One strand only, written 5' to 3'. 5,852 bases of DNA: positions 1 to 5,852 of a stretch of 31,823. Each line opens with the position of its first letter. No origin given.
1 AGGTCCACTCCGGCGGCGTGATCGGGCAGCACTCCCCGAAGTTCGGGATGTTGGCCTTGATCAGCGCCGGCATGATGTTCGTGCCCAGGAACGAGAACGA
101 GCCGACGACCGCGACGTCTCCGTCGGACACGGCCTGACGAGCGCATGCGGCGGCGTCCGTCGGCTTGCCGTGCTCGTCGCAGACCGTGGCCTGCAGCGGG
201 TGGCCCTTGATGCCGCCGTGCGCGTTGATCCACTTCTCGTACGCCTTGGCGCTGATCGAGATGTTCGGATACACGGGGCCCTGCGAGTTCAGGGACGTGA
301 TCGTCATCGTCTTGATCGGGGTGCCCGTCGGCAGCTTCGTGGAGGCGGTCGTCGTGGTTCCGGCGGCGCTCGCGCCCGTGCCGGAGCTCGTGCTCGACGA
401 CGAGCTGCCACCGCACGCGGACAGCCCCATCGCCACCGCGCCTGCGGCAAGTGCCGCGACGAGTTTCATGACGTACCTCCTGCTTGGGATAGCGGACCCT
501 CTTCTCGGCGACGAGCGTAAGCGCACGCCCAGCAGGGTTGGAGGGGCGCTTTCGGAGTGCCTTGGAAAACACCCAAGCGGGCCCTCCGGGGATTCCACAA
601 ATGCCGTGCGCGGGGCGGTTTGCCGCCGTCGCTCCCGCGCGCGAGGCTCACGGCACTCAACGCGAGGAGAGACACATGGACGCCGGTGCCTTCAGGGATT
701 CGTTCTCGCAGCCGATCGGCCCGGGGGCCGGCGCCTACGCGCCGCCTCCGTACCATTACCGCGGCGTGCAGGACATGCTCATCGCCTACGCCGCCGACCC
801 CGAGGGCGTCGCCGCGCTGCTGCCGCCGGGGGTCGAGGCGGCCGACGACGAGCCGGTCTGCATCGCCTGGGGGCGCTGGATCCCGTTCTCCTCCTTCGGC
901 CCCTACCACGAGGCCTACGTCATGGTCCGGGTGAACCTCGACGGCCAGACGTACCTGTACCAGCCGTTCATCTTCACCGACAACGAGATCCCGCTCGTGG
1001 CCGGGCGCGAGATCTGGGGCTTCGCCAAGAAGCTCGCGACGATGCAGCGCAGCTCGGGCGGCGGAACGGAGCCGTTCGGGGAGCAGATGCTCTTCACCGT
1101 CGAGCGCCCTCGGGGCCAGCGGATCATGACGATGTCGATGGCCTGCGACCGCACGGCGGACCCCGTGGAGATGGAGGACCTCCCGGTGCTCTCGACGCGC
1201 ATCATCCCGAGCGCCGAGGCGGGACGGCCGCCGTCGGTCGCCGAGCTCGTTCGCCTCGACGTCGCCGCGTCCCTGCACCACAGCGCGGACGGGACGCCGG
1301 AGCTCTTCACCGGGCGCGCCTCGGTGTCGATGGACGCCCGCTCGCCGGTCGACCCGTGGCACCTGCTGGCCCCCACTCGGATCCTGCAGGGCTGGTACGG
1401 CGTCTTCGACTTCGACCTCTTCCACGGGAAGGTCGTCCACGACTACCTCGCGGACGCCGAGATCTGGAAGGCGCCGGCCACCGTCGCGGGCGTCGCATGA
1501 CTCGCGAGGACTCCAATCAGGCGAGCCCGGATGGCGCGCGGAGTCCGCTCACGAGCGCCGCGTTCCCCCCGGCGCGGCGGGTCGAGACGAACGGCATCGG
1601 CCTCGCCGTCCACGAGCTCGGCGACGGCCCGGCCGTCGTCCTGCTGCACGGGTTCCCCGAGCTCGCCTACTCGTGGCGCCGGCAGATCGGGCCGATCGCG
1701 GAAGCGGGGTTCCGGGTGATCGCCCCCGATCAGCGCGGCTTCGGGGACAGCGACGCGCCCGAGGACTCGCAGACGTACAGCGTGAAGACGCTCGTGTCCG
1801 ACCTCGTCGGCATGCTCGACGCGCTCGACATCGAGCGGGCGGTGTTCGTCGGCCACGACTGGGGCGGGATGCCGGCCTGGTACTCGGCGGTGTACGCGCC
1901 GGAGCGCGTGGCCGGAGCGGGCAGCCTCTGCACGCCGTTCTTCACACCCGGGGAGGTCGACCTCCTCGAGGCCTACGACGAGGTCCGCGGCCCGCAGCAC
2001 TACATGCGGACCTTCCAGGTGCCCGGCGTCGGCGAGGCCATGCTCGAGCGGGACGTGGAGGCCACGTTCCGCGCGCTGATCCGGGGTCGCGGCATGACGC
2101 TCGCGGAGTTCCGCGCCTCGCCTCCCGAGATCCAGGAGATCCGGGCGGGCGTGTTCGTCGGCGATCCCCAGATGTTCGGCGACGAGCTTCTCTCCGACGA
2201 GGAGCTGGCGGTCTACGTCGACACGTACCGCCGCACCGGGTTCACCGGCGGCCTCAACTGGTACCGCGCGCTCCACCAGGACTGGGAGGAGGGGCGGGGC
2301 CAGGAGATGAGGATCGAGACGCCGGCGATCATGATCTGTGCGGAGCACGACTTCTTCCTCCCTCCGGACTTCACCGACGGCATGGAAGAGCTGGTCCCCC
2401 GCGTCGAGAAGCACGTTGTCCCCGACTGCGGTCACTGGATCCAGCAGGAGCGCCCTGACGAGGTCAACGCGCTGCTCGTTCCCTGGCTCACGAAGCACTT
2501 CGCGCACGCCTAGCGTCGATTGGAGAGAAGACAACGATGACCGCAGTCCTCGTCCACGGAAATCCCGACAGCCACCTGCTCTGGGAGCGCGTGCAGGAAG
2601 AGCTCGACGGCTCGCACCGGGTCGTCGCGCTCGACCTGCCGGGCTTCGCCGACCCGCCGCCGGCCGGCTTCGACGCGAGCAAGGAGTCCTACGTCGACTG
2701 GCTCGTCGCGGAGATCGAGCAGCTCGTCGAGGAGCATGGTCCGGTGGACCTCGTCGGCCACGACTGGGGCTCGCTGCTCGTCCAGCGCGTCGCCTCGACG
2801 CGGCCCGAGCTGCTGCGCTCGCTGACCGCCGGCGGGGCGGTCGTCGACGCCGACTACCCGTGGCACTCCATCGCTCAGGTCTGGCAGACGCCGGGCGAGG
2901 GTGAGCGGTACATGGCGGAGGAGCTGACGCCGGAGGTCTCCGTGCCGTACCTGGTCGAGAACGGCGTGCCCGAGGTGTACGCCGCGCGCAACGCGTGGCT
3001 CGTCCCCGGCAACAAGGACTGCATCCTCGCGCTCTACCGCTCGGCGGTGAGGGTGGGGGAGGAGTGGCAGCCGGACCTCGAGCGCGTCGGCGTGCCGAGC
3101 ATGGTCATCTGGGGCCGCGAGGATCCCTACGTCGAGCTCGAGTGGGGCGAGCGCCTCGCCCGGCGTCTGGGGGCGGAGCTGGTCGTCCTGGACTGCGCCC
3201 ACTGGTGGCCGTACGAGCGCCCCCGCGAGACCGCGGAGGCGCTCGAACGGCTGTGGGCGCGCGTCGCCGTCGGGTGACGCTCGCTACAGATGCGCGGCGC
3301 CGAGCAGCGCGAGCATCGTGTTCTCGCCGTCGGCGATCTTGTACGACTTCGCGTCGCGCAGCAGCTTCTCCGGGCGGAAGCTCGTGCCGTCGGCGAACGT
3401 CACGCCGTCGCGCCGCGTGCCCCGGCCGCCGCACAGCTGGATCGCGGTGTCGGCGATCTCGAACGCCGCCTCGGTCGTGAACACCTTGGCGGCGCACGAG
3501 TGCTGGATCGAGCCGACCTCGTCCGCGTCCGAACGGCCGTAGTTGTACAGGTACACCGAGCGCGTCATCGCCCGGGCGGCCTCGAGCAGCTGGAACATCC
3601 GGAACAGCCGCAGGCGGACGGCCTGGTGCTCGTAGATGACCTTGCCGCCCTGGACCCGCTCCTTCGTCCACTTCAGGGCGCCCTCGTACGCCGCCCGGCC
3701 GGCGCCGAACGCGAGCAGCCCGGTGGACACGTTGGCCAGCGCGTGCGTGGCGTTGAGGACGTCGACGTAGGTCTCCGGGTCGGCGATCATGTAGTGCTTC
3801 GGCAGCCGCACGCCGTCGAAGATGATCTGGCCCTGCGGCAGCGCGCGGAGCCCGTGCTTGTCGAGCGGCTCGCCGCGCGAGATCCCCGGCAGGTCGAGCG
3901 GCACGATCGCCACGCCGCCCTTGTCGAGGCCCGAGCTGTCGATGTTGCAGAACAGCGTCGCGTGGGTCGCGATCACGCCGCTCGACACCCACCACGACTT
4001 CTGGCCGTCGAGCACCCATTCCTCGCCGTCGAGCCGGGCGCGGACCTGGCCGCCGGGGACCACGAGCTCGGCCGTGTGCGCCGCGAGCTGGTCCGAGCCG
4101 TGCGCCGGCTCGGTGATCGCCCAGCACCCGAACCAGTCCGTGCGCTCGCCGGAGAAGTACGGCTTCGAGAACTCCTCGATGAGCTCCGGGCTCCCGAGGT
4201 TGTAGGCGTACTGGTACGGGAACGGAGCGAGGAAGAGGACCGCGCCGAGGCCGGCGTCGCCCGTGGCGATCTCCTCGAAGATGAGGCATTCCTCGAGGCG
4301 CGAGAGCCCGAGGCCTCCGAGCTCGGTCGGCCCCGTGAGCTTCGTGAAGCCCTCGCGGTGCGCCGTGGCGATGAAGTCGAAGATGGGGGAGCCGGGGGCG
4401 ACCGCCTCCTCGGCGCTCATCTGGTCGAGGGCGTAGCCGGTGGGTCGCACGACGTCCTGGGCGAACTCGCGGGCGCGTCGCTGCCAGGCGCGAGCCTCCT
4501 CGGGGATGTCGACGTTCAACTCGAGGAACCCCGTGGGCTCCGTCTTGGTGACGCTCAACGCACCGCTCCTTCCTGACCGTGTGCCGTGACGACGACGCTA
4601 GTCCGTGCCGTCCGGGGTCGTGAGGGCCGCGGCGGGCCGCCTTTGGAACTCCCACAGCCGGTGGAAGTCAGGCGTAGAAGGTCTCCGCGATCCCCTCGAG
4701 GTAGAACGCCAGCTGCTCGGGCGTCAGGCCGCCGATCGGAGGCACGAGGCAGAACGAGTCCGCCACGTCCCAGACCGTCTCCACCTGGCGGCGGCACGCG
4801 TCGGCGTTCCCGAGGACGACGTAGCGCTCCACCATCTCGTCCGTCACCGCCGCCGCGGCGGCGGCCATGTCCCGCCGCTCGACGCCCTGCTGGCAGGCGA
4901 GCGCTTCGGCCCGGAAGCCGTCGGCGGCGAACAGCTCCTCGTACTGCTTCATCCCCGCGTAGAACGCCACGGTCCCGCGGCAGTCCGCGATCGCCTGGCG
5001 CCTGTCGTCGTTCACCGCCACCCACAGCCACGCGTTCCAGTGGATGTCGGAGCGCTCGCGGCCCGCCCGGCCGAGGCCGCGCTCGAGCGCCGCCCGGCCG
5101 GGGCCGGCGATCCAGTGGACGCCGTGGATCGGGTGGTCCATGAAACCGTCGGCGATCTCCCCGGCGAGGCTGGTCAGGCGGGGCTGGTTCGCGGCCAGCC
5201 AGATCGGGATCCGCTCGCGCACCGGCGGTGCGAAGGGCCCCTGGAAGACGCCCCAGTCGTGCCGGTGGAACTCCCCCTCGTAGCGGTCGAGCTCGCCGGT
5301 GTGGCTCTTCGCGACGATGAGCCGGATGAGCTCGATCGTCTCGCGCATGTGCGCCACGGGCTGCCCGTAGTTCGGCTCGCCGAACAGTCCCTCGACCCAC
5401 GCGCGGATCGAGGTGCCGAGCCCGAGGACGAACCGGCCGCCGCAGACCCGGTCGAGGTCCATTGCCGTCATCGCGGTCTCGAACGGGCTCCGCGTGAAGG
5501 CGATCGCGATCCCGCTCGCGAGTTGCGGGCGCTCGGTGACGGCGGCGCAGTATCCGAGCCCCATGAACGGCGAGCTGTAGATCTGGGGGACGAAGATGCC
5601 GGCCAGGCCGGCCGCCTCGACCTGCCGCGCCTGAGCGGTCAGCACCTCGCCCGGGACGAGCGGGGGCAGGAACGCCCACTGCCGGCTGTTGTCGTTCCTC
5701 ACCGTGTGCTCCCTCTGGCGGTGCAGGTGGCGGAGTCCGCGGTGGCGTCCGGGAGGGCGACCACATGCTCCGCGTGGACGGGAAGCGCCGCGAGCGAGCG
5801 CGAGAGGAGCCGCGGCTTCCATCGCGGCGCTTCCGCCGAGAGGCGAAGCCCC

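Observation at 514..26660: Seven-promoter regulon: TTGK-N7-MCAA palindrome at a fixed 41-43 bp from the -10 box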

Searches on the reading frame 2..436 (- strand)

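Call 8: search_protein_families(library=pfam, proteins=[window:2-436:-])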
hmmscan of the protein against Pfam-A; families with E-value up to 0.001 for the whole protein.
window:2-436:- (145 aa): 1 family
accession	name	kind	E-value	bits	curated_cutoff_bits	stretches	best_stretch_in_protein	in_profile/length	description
PF13458.12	Peripla_BP_6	-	7.8e-12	45.9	31.7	1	61-134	23-98/343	Periplasmic binding protein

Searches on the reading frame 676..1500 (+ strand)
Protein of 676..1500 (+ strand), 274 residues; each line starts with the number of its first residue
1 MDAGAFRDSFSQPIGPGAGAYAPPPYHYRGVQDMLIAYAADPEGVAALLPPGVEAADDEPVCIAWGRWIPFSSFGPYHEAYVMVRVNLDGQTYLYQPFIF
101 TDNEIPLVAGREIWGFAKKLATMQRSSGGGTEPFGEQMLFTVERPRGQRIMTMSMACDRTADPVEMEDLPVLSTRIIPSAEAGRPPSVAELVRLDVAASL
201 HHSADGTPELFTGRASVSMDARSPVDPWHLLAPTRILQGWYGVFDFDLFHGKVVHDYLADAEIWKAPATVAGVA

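Call 8: search_protein_families(library=pfam, proteins=[window:676-1500:+])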
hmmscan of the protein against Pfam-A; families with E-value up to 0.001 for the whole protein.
window:676-1500:+ (274 aa): 1 family
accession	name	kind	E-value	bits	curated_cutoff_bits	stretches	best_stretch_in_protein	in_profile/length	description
PF06314.16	ADC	-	2.5e-46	158.6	29.8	1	15-258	7-238/238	Acetoacetate decarboxylase (ADC)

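Call 49: search_protein_families(library=ncbifam, proteins=[window:676-1500:+], max_evalue=1e-10)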
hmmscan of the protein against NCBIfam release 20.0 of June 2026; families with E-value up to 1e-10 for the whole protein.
window:676-1500:+ (274 aa): 1 family
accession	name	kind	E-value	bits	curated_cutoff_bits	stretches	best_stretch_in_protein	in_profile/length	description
NF002614.0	PRK02265.1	subfamily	9e-19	67.9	150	1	9-259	10-245/246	acetoacetate decarboxylase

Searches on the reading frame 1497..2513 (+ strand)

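Call 8: search_protein_families(library=pfam, proteins=[window:1497-2513:+])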
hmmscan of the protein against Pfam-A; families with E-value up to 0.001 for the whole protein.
window:1497-2513:+ (338 aa): 3 families
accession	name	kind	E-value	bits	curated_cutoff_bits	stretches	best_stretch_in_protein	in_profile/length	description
PF00561.26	Abhydrolase_1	-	6.9e-37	127.9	25.8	1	45-320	1-245/245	alpha/beta hydrolase fold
PF12697.13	Abhydrolase_6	-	7.5e-25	89.3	26.3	1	47-325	1-216/217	Alpha/beta hydrolase family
PF12146.15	Hydrolase_4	-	5e-12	46.1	27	1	46-153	6-115/239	Serine aminopeptidase, S33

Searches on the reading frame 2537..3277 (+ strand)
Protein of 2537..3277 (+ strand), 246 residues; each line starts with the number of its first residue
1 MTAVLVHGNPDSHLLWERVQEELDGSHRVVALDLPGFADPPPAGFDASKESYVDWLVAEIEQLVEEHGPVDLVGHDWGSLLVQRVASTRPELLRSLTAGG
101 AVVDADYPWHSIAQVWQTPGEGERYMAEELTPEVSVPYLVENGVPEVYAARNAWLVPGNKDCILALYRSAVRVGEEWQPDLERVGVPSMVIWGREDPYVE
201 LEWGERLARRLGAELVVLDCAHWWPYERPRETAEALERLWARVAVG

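Call 8: search_protein_families(library=pfam, proteins=[window:2537-3277:+])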
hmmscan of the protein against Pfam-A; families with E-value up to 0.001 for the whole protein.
window:2537-3277:+ (246 aa): 4 families
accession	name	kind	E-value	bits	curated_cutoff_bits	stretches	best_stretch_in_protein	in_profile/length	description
PF12697.13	Abhydrolase_6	-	1.4e-22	81.9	26.3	1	4-235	2-217/217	Alpha/beta hydrolase family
PF00561.26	Abhydrolase_1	-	6.2e-21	75.6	25.8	1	4-118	4-120/245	alpha/beta hydrolase fold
PF12146.15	Hydrolase_4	-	2.6e-08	33.9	27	1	4-215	8-221/239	Serine aminopeptidase, S33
PF06821.19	Ser_hydrolase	-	7.7e-06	26.4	22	0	180-219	110-149/172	Serine hydrolase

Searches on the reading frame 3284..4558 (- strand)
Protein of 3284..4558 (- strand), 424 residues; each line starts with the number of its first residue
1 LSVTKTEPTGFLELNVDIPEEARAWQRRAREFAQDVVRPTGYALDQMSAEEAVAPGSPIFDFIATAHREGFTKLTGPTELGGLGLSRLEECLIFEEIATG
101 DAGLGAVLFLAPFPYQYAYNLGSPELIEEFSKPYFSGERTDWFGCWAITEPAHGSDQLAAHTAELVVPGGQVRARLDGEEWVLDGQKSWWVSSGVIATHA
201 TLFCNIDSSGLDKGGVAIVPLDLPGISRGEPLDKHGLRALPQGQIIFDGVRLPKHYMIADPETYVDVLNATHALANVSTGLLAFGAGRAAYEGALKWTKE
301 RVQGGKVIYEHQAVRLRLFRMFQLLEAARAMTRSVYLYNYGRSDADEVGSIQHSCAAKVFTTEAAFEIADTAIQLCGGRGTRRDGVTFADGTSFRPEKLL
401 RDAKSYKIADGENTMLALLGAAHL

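Call 8: search_protein_families(library=pfam, proteins=[window:3284-4558:-])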
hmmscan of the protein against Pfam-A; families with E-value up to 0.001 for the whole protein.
window:3284-4558:- (424 aa): 4 families
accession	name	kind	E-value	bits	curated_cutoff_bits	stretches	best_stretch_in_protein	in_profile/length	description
PF00441.29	Acyl-CoA_dh_1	-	4.7e-22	79.2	22.4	1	278-422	17-147/150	Acyl-CoA dehydrogenase, C-terminal domain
PF02770.24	Acyl-CoA_dh_M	-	3.6e-15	56.4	33.3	1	145-250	1-97/97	Acyl-CoA dehydrogenase, middle domain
PF02771.21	Acyl-CoA_dh_N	-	1.4e-13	51.6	22.9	1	20-138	2-113/113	Acyl-CoA dehydrogenase, N-terminal domain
PF08028.16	Acyl-CoA_dh_2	-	4.6e-08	33.9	22.7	1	280-385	4-114/134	Acyl-CoA dehydrogenase, C-terminal domain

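Call 49: search_protein_families(library=ncbifam, proteins=[window:3284-4558:-], max_evalue=1e-10)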
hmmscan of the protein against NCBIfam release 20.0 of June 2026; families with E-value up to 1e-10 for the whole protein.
window:3284-4558:- (424 aa): 13 families
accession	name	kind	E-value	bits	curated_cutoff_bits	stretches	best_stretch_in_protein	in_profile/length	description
NF042972.1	AcrlCoAredClosAcrC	equivalog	4.8e-37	127.5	640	1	16-413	3-365/378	acryloyl-CoA reductase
NF042439.1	SulpropCoADesulf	equivalog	9.7e-35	120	600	1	26-417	1-363/379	3-sulfinopropanoyl-CoA desulfinase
TIGR03207.1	cyc_hxne_CoA_dh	equivalog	9.3e-27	93.7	575.35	1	21-414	4-361/372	cyclohexanecarboxyl-CoA dehydrogenase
NF045552.1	GlutCoADH_Des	equivalog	5e-26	91.8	470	1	17-381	4-345/387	glutaryl-CoA dehydrogenase Acd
NF045652.1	ProlPCPDhRedW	equivalog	3.8e-25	88.5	650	1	65-414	39-363/376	L-prolyl-[peptidyl-carrier protein] dehydrogenase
NF043006.1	CyhCrbnylCoADH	equivalog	3.8e-24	85.4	650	1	72-416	50-367/380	cyclohexane-1-carbonyl-CoA dehydrogenase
NF058590.1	AcCoDHFadEBacil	equivalog_domain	1.3e-19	70.2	600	1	17-418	20-404/586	acyl-CoA dehydrogenase FadE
NF008997.0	PRK12341.1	equivalog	6e-18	65.1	537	1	62-416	42-368/382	acyl-CoA dehydrogenase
NF002885.1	PRK03354.1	equivalog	8.6e-18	64.5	540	1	68-418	48-367/378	crotonobetainyl-CoA dehydrogenase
NF053553.1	prodigi_MBC_PigA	equivalog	1.9e-17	63.5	500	1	61-384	40-348/381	prodigiosin MBC biosynthesis dehydrogenase PigA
NF052270.1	Staph_DH_FadE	equivalog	3.1e-17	62.4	600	1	122-381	121-359/400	acyl-CoA dehydrogenase FadE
TIGR03203.1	pimD_small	equivalog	2e-11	43.6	652.7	1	174-381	140-342/378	pimeloyl-CoA dehydrogenase small subunit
TIGR04022.1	sulfur_SfnB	equivalog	7.5e-11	41.5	430.9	0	171-383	132-348/391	SfnB family sulfur acquisition oxidoreductase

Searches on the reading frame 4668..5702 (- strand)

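Call 8: search_protein_families(library=pfam, proteins=[window:4668-5702:-])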
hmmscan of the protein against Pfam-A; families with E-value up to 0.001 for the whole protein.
window:4668-5702:- (344 aa): 1 family
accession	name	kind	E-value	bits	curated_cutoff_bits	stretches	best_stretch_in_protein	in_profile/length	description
PF00296.26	Bac_luciferase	-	1.4e-47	163.1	27.9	1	21-309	25-306/314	Luciferase-like monooxygenase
